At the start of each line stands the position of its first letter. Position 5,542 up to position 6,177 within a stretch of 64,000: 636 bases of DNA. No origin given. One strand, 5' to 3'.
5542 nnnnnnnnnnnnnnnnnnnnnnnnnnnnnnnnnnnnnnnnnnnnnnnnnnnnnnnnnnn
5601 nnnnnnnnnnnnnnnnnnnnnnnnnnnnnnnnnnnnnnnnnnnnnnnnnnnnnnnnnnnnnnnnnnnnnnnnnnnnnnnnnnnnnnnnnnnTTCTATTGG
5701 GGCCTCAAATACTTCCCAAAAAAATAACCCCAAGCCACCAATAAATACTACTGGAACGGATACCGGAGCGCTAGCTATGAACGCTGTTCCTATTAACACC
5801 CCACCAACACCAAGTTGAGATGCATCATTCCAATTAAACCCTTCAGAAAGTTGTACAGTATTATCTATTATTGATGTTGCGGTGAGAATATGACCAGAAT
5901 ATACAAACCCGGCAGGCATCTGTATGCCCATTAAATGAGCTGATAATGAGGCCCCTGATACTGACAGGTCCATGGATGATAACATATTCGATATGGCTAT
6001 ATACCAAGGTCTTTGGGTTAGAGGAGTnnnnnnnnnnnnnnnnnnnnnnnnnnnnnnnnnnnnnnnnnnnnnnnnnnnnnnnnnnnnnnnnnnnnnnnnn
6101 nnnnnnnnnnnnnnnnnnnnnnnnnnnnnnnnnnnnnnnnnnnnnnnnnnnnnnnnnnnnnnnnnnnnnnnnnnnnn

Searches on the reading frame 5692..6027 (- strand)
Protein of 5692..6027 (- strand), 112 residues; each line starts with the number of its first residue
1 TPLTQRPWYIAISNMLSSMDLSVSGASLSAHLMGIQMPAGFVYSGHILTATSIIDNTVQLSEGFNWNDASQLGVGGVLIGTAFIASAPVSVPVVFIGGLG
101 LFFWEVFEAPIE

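Call 48: search_solved_structures(query=A2, max_evalue=10)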
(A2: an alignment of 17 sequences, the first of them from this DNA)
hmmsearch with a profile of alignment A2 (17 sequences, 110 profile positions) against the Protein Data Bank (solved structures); distinct sequences matched with E-value up to 10: 6.
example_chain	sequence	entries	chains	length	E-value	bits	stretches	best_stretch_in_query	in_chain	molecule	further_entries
6qee_A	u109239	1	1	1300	0.093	15.9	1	24-104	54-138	ABCB1HM-EQ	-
6fn1_A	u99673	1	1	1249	0.12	15.5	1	24-103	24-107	Human-mouse chimeric ABCB1 (ABCBHM)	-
6fn4_A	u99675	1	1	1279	0.12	15.5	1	24-103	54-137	Apo form of Human-mouse chimeric ABCB1 (ABCB1HM) in complex with Antigen binding fragment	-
4cja_A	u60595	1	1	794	0.51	13.5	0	36-71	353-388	BURRH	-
4cj9_A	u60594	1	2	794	0.61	13.2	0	36-71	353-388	BURRH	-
7pmw_A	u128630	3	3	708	2.5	11.3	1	58-86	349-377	Solute carrier family 15 member 1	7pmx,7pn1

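Call 97: search_protein_families(library=pfam, alignment_id=A2, max_evalue=1)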
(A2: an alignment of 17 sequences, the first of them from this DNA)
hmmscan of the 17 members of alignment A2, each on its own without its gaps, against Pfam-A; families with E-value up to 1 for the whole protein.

A. member 1, seq(112 aa): 1 family
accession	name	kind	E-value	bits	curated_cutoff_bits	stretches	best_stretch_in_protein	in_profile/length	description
PF03116.20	NQR2_RnfD_RnfE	-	0.011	15.6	27.7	1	32-97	190-247/296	NQR2, RnfD, RnfE family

B. families by the number of members that match (of 17 scanned): 8 families
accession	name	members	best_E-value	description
PF03116.20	NQR2_RnfD_RnfE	2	0.0066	NQR2, RnfD, RnfE family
PF04956.18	TrbC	1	0.0048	TrbC/VIRB2 pilin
PF22233.2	PhyR_sigma-like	1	0.0062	Response regulator PhyR, sigma-like domain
PF12173.13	BacteriocIIc_cy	1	0.052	Bacteriocin class IIc cyclic gassericin A-like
PF01618.21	MotA_ExbB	1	0.062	MotA/TolQ/ExbB proton channel family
PF16478.10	DUF5055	1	0.072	Domain of unknown function (DUF5055)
PF24986.1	PRC_RimM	1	0.18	RimM PRC barrel domain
PF23824.1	DUF7194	1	0.32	Family of unknown function (DUF7194)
